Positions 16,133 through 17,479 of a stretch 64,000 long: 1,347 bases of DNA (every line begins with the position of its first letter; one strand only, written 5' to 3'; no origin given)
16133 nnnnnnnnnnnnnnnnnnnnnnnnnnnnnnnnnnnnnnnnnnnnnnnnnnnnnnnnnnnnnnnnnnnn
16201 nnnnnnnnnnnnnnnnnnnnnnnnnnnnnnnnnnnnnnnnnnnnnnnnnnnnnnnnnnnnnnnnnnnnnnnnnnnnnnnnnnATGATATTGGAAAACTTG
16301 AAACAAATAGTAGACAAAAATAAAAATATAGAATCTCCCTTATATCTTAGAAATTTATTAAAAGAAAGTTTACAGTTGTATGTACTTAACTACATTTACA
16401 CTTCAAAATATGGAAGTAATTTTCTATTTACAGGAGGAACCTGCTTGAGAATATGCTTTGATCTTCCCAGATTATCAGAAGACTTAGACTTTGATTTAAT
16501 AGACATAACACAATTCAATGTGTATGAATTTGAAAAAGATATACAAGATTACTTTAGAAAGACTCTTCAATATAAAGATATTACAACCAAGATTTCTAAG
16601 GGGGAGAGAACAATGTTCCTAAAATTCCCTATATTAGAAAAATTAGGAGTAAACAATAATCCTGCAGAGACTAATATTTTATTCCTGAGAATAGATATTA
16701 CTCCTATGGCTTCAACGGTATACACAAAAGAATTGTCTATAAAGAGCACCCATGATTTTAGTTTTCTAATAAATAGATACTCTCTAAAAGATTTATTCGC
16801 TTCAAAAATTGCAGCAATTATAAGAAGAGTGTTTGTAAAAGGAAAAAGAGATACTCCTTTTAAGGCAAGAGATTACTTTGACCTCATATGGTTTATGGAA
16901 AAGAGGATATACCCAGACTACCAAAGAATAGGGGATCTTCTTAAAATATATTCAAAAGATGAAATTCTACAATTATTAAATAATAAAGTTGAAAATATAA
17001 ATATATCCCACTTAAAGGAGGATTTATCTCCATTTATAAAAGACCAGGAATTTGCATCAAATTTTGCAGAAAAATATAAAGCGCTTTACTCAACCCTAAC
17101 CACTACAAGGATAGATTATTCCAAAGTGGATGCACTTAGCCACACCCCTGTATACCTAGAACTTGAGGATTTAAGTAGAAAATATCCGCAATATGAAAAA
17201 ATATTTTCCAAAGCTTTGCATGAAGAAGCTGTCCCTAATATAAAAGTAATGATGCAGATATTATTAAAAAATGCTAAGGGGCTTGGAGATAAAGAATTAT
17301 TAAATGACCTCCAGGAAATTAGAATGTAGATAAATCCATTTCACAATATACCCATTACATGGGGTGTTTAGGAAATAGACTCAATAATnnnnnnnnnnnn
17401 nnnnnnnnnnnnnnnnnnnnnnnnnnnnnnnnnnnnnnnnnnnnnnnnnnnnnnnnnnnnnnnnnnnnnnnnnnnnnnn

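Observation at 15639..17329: AbiEi/AbiEii abortive-infection toxin-antitoxin pair inserted between the two T4SS-like modules, on the opposite strand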

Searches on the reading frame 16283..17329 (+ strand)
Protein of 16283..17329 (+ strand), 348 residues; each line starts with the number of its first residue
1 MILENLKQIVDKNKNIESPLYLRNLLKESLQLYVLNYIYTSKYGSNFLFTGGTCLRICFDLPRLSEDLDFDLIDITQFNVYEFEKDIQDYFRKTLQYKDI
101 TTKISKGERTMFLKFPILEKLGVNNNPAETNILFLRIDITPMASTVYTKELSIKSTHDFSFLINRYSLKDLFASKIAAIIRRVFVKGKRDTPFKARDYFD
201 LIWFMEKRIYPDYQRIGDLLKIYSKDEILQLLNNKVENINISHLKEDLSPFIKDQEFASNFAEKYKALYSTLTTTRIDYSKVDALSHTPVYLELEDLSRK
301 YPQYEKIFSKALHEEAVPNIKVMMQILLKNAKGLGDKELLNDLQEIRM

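Call 3: search_protein_families(library=pfam, proteins=[window:16283-17329:+], max_evalue=1)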
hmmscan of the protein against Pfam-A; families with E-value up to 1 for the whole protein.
window:16283-17329:+ (348 aa): 2 families
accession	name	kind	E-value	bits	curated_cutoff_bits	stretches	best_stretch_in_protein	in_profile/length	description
PF08843.17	AbiEii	-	3.5e-20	73.4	22.5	1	38-276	6-227/238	Nucleotidyl transferase AbiEii toxin, Type IV TA system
PF02919.20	Topoisom_I_N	-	0.082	12.9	25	1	211-295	15-96/213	Eukaryotic DNA topoisomerase I, DNA binding fragment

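Call 4: search_protein_families(library=padloc, proteins=[window:16283-17329:+], max_evalue=1)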
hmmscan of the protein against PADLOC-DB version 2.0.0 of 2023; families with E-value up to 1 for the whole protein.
window:16283-17329:+ (348 aa): 24 families
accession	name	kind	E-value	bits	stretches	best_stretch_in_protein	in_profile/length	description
PDLC02293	AbiEii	-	3.7e-35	119.7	1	17-265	12-259/270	AbiEii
PDLC02313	AbiEii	-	3.9e-30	103.2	1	15-256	14-239/254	AbiEii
PDLC02296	AbiEii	-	1.6e-19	68.1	1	21-262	20-258/282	AbiEii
PDLC02304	AbiEii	-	5.6e-16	57.2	1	31-235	27-218/260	AbiEii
PDLC02323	AbiEii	-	2.5e-13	48.2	1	23-253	17-231/248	AbiEii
PDLC02330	AbiEii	-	5.9e-11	40.5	1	27-193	7-157/219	AbiEii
PDLC02305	AbiEii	-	1.1e-10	39.3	1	44-263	42-247/306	AbiEii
PDLC02324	AbiEii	-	1.7e-10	39.1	2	34-88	13-69/231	AbiEii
PDLC02328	AbiEii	-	7.5e-09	33.8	1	43-230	11-180/203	AbiEii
PDLC02307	AbiEii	-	5.7e-08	30.8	1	43-267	19-197/219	AbiEii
PDLC02294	AbiEii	-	2.5e-07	28.8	1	44-254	42-239/260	AbiEii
PDLC02317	AbiEii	-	3.1e-07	27.7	1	37-79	33-77/396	AbiEii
PDLC02292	AbiEii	-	5.5e-07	27.7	1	33-280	36-270/283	AbiEii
PDLC02297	AbiEii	-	7.2e-06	23.6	1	44-104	42-100/307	AbiEii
PDLC02289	AbiEii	-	7.4e-06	23.7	1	33-92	40-95/309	AbiEii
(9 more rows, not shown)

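Call 5: search_protein_families(library=ncbifam, proteins=[window:16283-17329:+], max_evalue=1)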
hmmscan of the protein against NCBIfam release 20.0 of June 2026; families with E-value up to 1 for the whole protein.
window:16283-17329:+ (348 aa): 0 families

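Call 14: find_encoding_contigs(protein=window:16283-17329:+, flank=10000, max_places=10)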
Protein window:16283-17329:+ (348 aa): no gene with exactly this product is on record in the collection.

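Call 15: find_homologous_proteins(query=window:16283-17329:+)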
Query window:16283-17329:+ (348 aa): 1988 proteins with E <= 0.001 among 5070 candidates; the best 120 are listed.
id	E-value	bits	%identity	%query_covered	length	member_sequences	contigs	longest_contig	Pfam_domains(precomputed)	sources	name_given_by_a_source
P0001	1.1e-223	759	100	100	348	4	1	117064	PF08843.18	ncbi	-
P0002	4.5e-131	455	60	99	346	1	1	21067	PF08843.18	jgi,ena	jgi:predicted nucleotidyltransferase component of viral defense system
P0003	7.1e-130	451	60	99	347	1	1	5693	PF08843.18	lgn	-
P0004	6.2e-121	422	56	99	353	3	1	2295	PF08843.18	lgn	-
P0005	2.1e-118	413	55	99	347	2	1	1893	PF08843.18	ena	-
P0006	2.0e-93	331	56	77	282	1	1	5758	PF08843.18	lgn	-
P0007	1.6e-89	318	56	77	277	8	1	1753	PF08843.18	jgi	-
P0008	1.7e-89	318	55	78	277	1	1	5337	PF08843.18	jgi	-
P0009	2.3e-89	318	56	77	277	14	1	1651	PF08843.18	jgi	-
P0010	5.0e-89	317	53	77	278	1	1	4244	PF08843.18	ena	-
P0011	5.6e-89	317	52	80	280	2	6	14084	PF08843.18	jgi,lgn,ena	-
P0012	8.7e-89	316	53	77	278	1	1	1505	PF08843.18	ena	-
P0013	1.6e-88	315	54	77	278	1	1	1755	PF08843.18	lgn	-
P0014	2.1e-88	315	55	77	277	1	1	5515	PF08843.18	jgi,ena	-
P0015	2.3e-88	315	53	77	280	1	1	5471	PF08843.18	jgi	-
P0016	5.2e-88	313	54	78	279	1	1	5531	PF08843.18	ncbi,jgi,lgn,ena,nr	ncbi:nucleotidyl transferase AbiEii/AbiGii toxin family protein [Patescibacteria group bacterium]|nr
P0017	1.8e-87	312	52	77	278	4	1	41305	PF08843.18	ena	-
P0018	1.9e-87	312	54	77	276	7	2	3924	PF08843.18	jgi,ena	-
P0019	2.1e-87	311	52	77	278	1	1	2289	PF08843.18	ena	-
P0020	7.8e-87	310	53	77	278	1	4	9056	PF08843.18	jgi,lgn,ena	-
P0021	1.7e-86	308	52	77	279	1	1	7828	PF08843.18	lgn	-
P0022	2.7e-86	308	52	77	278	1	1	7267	PF08843.18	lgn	-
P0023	4.1e-86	307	55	77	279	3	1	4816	PF08843.18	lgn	-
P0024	5.5e-86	307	52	78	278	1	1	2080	PF08843.18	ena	-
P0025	1.3e-85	306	53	77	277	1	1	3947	PF08843.18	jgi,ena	-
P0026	1.8e-85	305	54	79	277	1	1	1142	PF08843.18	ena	-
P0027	2.4e-85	305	52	77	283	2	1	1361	PF08843.18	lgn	-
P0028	2.6e-85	305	51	77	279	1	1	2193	PF08843.18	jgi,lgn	jgi:predicted nucleotidyltransferase component of viral defense system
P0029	2.8e-85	304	52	78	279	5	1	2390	PF08843.18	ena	-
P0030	4.3e-85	304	53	77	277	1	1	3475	PF08843.18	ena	-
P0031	6.2e-85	303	51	77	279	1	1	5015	PF08843.18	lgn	-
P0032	7.0e-85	303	52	77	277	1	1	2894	PF08843.18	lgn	-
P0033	1.5e-84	302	51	78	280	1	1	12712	PF08843.18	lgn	-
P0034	2.1e-84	302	53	77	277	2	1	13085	PF08843.18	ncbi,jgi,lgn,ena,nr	ncbi:nucleotidyl transferase AbiEii/AbiGii toxin family protein [Patescibacteria group bacterium]|nr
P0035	3.3e-84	301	50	77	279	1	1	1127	PF08843.18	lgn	-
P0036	3.6e-84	301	54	77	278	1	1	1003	PF08843.18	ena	-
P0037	3.8e-84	301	52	77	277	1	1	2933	PF08843.18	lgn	-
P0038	4.5e-84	300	51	77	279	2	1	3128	PF08843.18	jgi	-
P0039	9.1e-84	299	51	77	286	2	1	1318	PF08843.18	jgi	-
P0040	1.1e-83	299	51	77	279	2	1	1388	PF08843.18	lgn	-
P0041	3.5e-83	298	51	78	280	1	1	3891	PF08843.18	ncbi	ncbi:MAG: nucleotidyl transferase AbiEii/AbiGii toxin family protein [Candidatus Beckwithbacteria ba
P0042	6.7e-83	297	53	77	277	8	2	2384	PF08843.18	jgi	-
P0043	1.2e-82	296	53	77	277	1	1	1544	PF08843.18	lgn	-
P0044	2.0e-82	295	52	78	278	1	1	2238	PF08843.18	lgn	-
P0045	5.5e-82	294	52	78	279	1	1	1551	PF08843.18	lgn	-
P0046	1.0e-81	293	50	78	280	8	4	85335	PF08843.18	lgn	-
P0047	1.3e-81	292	51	77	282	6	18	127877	PF08843.18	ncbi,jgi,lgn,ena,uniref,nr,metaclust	ncbi:hypothetical protein COW99_05610 [Candidatus Roizmanbacteria bacterium CG22_combo_CG10-13_8_21_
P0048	1.4e-81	292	50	78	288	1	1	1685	PF08843.18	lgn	-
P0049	2.1e-81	292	50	78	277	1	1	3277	PF08843.18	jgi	-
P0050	2.5e-81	291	50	77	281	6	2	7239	PF08843.18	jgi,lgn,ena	-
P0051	3.5e-81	291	52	77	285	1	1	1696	PF08843.18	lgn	-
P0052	3.6e-81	291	49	77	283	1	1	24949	PF08843.18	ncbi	-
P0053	1.4e-80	289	51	77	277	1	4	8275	PF08843.18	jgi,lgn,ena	-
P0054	2.2e-80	288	51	78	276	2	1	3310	PF08843.18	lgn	-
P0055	1.0e-79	286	50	78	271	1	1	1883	PF08843.18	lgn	-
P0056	1.1e-79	286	50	78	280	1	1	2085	PF08843.18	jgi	jgi:predicted nucleotidyltransferase component of viral defense system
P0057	2.1e-79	285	52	78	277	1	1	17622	PF08843.18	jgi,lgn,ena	-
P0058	2.5e-79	285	52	77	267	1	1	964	PF08843.18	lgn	-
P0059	2.9e-79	285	48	77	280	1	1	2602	PF08843.18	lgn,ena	-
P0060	4.5e-79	284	49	78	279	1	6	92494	PF08843.18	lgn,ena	-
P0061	7.0e-79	283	52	78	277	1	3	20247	PF08843.18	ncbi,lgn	-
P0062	7.9e-79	283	50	77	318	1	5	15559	PF08843.18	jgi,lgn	jgi:predicted nucleotidyltransferase component of viral defense system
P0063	4.5e-78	281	49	78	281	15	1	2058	PF08843.18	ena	-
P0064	7.6e-78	280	48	78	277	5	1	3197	PF08843.18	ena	-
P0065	9.0e-78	280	47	78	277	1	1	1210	PF08843.18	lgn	-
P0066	9.9e-78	280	50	80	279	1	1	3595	PF08843.18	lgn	-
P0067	1.3e-77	279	48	78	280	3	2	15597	PF08843.18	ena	-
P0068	1.3e-77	279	49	78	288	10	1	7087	PF08843.18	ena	-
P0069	2.0e-77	279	49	80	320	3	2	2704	PF08843.18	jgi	-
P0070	3.7e-77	278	50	77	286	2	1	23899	PF08843.18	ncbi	-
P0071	7.4e-77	277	51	78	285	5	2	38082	PF08843.18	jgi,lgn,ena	-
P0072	1.2e-76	276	47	78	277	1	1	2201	PF08843.18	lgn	-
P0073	2.5e-76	275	51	77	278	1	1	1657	PF08843.18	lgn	-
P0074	2.7e-76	275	50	78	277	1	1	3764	PF08843.18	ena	-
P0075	2.9e-76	275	49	78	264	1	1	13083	PF08843.18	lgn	-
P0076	3.5e-76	275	49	78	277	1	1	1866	PF08843.18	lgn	-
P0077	3.7e-76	274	52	81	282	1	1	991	PF08843.18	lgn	-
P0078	5.2e-76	274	49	78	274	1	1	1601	PF08843.18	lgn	-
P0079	5.5e-76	274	49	78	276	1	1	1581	PF08843.18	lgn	-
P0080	9.2e-76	273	48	77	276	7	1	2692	PF08843.18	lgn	-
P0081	1.5e-75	272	50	77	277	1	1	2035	PF08843.18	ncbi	-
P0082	1.9e-75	272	48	78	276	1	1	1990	PF08843.18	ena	-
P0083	2.3e-75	272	49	78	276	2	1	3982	PF08843.18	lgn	-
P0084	2.7e-75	272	47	80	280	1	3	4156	PF08843.18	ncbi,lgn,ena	-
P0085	2.8e-75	272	48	76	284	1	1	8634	PF08843.18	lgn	-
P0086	3.4e-75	271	49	78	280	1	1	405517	PF08843.18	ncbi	-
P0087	4.3e-75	271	49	80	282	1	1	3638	PF08843.18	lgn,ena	-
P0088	1.2e-74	269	47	78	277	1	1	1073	PF08843.18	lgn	-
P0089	1.8e-74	269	50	77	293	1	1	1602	PF08843.18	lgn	-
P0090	2.0e-74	269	48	78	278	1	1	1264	PF08843.18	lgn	-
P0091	2.2e-74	269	50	77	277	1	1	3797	PF08843.18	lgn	-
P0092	2.4e-74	269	49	78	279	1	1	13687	PF08843.18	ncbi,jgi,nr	ncbi:hypothetical protein DRH14_00505 [Candidatus Shapirobacteria bacterium]|nr:MAG: hypothetical pr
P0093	2.7e-74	268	48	78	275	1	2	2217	PF08843.18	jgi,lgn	-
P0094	2.9e-74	268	51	78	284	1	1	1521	PF08843.18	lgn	-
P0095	3.7e-74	268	49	77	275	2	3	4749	PF08843.18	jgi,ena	-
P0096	4.7e-74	268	48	79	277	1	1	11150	PF08843.18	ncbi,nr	ncbi:MAG: nucleotidyl transferase AbiEii/AbiGii toxin family protein [bacterium]|nr:nucleotidyl tran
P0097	5.0e-74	267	46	79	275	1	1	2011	PF08843.18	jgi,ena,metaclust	metaclust:\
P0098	7.2e-74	267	47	77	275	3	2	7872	PF08843.18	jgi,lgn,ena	-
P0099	7.5e-74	267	46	79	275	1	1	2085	PF08843.18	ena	-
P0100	8.3e-74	267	48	77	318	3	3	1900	PF08843.18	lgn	-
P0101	8.3e-74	267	47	78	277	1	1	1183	PF08843.18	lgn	-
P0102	1.0e-73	266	51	79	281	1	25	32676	PF08843.18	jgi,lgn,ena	-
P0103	1.1e-73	266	51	77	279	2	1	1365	PF08843.18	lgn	-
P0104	1.1e-73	266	49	79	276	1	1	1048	PF08843.18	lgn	-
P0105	1.9e-73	266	51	79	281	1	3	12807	PF08843.18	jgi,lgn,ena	-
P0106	2.6e-73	265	48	78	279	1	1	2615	PF08843.18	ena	-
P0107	2.9e-73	265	47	80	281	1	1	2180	PF08843.18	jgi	-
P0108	3.3e-73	265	48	78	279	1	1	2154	PF08843.18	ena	-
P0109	4.0e-73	264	49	77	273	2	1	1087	PF08843.18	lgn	-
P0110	4.6e-73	264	51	79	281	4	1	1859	PF08843.18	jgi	-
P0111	5.0e-73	264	47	77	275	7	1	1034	PF08843.18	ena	-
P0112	5.5e-73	264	50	78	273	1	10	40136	PF08843.18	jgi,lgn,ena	jgi:predicted nucleotidyltransferase component of viral defense system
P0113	5.7e-73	264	48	78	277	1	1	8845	PF08843.18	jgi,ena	-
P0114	7.5e-73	264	46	79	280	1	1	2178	PF08843.18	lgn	-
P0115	8.4e-73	263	50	79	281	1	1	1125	PF08843.18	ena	-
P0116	9.1e-73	263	49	77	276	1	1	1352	PF08843.18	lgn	-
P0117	1.0e-72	263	49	77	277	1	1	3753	PF08843.18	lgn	-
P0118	2.5e-72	262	46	77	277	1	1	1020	PF08843.18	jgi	jgi:predicted nucleotidyltransferase component of viral defense system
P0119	2.6e-72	262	46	78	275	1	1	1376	PF08843.18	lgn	-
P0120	3.2e-72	262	48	78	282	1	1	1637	PF08843.18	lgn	-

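Call 16: find_encoding_contigs(protein=P0001, flank=10000, max_places=4)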
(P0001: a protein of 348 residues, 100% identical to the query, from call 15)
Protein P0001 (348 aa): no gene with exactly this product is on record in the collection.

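Call 17: find_encoding_contigs(protein=P0002, flank=10000, max_places=4)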
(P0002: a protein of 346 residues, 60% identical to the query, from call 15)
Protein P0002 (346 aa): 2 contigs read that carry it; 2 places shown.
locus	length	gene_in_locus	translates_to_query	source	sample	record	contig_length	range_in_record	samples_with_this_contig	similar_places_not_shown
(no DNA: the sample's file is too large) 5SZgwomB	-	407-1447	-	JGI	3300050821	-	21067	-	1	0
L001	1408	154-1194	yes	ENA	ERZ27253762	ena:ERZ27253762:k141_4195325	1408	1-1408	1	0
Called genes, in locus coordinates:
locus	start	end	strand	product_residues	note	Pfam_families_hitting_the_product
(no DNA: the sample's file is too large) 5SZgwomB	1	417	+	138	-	?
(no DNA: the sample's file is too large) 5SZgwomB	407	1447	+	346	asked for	PF08843:AbiEii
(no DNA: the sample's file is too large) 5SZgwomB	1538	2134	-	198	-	PF00300:His_Phos_1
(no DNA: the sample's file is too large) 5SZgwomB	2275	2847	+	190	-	PF10469:AKAP7_NLS, PF02834:LigT_PEase (weak), PF13563:2_5_RNA_ligase2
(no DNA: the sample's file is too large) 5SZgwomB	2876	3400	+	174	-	PF13328:HD_4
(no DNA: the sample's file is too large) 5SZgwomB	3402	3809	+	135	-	PF11969:DcpS_C, PF01230:HIT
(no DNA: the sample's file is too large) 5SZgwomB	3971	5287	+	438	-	-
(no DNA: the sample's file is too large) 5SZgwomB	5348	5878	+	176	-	-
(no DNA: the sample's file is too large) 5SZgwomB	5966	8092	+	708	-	-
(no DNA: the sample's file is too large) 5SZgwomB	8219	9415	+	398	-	-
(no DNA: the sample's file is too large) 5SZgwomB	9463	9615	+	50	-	-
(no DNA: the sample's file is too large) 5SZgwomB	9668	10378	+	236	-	-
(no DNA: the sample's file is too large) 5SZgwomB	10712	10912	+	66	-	-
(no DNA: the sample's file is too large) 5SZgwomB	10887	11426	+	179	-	-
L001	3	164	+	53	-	?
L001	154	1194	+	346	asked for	PF08843:AbiEii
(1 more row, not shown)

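Call 18: find_encoding_contigs(protein=P0003, flank=10000, max_places=4)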
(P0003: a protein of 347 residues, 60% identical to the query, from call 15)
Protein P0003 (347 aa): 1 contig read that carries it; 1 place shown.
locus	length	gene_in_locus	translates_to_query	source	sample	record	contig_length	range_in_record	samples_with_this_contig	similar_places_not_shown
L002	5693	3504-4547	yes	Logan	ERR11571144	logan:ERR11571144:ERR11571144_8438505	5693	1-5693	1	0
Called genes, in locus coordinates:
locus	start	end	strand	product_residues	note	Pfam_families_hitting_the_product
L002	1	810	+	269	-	?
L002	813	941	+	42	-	-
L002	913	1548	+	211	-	PF08282:Hydrolase_3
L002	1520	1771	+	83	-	PF08282:Hydrolase_3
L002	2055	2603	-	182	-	PF12002:MgsA_C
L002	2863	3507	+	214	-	-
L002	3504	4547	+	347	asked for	PF08843:AbiEii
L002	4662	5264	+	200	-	-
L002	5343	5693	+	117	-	?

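Call 25: search_solved_structures(query=window:16283-17329:+, max_evalue=1, show_alignments=3)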
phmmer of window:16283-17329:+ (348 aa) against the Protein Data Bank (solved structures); distinct sequences matched with E-value up to 1: 0.

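Call 29: search_solved_structures(query=A1, max_evalue=1, show_alignments=3)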
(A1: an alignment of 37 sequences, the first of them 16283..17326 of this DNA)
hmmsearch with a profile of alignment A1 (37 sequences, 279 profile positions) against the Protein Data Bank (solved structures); distinct sequences matched with E-value up to 1: 5.
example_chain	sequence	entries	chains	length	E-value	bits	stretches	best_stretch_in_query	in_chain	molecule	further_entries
4ok0_A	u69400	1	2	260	8e-08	35.1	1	44-246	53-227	Putative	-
4o8s_A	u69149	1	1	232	8.4e-08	35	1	45-247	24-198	Putative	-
6y56_A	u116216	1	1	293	0.0049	19.4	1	41-73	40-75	Uncharacterized protein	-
2m3x_A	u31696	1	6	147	0.16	14.4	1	214-276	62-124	PH1500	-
4uzr_A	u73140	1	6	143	0.16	14.4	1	214-276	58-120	PUTATIVE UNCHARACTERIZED PROTEIN PH1500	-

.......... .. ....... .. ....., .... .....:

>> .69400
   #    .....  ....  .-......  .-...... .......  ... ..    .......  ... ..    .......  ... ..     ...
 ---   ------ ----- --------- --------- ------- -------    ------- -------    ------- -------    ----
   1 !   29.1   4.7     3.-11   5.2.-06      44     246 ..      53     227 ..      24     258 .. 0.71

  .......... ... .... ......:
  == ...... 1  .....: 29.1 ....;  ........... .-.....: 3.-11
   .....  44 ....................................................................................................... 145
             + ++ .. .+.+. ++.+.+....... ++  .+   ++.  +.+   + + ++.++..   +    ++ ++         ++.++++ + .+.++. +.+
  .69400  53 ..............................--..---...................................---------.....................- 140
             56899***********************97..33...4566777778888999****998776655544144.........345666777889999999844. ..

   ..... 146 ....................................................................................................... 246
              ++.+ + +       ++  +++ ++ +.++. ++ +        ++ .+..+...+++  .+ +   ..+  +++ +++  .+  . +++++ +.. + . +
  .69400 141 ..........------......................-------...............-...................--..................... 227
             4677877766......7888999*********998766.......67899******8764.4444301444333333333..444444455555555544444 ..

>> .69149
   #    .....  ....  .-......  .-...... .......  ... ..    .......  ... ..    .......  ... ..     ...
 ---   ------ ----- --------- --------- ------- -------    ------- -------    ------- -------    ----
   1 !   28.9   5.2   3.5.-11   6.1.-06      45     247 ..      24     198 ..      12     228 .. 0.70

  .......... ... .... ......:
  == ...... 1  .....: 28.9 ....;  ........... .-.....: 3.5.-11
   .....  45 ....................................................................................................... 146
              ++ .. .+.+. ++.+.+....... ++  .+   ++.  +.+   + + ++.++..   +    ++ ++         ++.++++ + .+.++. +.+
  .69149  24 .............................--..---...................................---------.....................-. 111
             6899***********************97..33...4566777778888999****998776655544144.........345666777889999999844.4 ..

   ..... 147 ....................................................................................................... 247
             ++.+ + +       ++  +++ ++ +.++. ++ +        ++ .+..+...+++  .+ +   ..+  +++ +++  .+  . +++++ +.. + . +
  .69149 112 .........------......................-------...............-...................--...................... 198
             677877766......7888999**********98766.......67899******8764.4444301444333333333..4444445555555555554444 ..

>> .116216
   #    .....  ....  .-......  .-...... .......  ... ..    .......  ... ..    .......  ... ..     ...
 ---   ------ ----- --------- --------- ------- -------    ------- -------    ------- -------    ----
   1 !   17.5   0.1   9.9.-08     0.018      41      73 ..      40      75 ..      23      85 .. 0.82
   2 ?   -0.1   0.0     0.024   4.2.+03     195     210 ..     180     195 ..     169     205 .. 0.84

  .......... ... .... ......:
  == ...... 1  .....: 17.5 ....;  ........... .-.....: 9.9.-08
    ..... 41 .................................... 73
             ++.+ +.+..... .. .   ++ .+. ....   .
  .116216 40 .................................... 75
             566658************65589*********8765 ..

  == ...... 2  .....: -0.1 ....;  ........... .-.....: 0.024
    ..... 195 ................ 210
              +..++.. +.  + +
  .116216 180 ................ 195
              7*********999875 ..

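Call 34: predict_structure(alignment_id=A2)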
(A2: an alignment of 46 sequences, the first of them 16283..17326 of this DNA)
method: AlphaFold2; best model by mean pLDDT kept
length: 348 residues; sequences in the alignment: 46
mean_pLDDT: 89.4   pTM: 0.80
mean pLDDT of the five models: 89.4, 89.1, 88.2, 87.8, 86.3
residues with pLDDT >= 90: 242; 70-90: 73; 50-70: 27; < 50: 6
segments of 3 or more residues with pLDDT < 50: 188-190
pLDDT, mean of each block of 10 residues (from residue 1): 94 90 95 98 98 97 95 96 98 96 92 96 82 96 95 94 98 97 61 87 95 94 93 95 94 94 97 78 67 82 76 59 81 88 81
secondary structure, 60 per line:
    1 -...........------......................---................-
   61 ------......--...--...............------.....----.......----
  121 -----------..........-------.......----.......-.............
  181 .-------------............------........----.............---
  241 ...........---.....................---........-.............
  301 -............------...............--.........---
elements in order: H2-12 H19-40 E47-50 H51-59 E67-72 H80-94 E101-105 E110-116 E132-141 E149-155 E160-166 H168-181 H195-206 H213-220 H225-237 H241-251 H255-275 H279-286 H288-300 H302-313 H320-334 H337-345
